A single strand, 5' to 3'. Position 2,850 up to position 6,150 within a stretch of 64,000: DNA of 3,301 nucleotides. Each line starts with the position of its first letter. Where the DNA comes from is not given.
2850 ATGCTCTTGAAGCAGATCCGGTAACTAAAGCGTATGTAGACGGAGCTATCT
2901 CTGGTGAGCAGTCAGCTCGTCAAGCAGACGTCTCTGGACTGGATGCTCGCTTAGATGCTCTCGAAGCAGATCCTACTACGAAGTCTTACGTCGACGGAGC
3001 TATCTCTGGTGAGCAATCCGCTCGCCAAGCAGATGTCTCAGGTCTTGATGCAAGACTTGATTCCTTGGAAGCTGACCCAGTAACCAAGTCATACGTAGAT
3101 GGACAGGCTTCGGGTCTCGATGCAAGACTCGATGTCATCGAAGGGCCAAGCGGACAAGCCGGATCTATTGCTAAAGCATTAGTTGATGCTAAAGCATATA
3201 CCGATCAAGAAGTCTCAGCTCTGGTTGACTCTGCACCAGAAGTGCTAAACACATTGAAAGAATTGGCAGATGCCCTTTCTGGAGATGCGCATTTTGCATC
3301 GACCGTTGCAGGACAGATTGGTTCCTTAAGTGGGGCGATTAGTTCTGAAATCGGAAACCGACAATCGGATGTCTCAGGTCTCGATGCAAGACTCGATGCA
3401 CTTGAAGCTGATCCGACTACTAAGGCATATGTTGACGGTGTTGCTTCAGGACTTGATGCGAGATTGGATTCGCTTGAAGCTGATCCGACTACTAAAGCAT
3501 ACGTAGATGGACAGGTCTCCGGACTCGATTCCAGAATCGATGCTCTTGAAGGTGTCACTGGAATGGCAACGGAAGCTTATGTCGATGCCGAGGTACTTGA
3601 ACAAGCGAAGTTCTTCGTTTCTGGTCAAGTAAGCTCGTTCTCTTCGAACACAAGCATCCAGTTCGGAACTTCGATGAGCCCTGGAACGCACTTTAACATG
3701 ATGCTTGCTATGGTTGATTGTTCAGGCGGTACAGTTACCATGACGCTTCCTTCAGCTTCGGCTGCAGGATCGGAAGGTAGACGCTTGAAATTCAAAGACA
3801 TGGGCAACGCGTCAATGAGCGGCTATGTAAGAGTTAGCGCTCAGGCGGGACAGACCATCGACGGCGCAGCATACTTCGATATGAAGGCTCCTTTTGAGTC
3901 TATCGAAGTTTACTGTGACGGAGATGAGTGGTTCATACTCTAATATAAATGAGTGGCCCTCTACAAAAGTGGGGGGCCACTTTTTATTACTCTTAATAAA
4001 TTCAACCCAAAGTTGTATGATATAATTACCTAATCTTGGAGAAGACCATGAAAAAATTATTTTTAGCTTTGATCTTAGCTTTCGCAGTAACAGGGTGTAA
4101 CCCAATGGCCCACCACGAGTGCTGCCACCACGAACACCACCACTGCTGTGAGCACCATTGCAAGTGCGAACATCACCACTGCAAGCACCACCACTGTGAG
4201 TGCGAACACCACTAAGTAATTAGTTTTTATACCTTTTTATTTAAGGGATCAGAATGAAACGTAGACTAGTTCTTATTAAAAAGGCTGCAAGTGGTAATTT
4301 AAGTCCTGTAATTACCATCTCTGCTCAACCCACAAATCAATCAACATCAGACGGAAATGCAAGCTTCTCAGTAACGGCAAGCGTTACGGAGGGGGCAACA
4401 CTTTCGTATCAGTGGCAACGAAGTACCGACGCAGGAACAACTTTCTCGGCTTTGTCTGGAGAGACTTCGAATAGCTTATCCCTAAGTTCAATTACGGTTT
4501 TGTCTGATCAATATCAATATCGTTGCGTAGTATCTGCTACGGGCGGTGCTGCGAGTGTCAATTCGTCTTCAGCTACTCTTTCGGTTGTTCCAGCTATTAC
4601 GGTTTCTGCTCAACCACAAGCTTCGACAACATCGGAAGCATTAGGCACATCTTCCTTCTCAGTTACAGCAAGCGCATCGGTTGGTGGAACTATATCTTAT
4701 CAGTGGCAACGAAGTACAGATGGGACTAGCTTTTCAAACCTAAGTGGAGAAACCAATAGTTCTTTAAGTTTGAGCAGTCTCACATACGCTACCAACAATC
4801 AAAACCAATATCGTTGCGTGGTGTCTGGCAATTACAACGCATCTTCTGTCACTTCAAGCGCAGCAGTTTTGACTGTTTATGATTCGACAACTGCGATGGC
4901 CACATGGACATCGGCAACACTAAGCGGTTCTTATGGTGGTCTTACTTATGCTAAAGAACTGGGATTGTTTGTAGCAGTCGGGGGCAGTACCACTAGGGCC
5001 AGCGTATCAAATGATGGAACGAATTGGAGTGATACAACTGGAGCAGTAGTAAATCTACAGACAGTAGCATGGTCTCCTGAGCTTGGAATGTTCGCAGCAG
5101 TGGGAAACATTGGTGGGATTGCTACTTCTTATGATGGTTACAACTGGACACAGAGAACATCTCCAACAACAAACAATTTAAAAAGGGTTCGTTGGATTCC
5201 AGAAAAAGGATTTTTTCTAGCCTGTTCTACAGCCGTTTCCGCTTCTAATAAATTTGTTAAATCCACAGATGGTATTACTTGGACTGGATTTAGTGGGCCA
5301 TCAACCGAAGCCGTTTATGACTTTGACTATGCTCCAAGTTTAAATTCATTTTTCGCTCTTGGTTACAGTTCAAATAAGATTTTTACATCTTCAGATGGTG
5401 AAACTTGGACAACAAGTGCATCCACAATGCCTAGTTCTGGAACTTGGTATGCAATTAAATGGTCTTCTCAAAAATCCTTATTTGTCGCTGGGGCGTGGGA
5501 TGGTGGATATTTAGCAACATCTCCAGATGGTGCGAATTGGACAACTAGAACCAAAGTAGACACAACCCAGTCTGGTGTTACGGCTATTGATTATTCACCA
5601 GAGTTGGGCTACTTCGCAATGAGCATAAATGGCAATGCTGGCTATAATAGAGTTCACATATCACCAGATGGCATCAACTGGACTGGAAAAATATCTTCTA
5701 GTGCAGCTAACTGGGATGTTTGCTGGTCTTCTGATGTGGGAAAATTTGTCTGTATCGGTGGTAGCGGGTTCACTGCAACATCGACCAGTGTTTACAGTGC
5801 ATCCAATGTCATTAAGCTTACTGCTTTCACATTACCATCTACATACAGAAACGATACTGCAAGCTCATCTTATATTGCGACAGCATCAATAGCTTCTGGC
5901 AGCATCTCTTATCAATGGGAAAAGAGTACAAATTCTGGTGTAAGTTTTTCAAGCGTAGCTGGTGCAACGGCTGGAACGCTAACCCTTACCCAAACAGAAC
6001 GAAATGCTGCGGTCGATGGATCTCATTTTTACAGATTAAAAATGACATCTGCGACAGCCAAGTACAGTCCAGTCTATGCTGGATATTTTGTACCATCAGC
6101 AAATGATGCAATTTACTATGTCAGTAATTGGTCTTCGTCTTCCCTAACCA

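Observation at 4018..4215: Unannotated His/Cys-rich metal-binding lipopeptide in a moron-like unit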

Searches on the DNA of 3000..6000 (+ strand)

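Call 10: search_dna_similar(query=window:3000-6000:+, collection=phages, mode=near)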
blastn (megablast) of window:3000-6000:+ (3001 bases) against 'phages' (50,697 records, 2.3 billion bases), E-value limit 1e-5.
No match.
